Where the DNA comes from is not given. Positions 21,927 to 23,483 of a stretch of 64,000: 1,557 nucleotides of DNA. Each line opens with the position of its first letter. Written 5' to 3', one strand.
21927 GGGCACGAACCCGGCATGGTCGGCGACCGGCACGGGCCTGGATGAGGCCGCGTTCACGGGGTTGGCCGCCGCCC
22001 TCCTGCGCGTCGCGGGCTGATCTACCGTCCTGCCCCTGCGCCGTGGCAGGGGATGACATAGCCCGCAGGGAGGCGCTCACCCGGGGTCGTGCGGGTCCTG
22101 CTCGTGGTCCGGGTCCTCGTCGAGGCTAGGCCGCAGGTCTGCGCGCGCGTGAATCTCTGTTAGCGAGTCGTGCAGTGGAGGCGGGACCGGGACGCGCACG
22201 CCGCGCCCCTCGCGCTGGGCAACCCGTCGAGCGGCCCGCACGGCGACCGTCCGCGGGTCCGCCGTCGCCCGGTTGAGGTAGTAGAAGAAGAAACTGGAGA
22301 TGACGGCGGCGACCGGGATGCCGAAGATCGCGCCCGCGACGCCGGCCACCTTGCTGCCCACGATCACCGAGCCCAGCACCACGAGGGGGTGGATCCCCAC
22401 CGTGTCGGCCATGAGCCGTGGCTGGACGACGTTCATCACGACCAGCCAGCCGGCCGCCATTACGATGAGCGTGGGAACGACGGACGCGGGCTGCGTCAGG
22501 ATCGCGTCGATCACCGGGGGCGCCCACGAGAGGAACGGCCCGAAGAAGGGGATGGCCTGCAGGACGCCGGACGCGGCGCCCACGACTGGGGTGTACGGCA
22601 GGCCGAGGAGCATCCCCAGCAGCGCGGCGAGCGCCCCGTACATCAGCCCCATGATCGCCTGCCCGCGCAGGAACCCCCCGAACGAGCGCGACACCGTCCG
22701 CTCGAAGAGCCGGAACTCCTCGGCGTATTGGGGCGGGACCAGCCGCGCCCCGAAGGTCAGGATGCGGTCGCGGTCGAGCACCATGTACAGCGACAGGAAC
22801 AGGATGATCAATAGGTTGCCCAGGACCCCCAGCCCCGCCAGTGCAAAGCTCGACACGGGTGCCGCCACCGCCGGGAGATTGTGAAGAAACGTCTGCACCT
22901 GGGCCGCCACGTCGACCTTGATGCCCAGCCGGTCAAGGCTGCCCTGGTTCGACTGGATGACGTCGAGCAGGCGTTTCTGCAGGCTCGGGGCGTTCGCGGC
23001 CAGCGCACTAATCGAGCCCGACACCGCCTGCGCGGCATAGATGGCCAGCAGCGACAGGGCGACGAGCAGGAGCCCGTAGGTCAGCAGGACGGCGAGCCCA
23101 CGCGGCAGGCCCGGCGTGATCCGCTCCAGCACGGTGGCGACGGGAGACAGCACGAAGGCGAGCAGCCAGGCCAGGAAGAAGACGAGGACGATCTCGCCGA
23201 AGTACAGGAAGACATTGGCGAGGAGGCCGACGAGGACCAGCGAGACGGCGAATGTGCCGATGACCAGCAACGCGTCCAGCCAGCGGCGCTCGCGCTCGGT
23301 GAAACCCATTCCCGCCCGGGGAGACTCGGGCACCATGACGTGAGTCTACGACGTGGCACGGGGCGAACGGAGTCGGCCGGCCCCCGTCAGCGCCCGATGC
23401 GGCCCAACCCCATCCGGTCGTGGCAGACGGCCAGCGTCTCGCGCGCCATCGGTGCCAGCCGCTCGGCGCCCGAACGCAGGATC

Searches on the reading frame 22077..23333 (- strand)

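Call 19: search_protein_families(library=pfam, max_evalue=0.00001, proteins=[window:22077-23333:-])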
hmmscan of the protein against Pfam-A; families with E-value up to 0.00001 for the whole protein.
window:22077-23333:- (418 aa): 1 family
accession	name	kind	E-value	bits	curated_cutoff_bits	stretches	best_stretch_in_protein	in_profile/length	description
PF01594.21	AI-2E_transport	-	2.2e-48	165.6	34.3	1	32-349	7-323/327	AI-2E family transporter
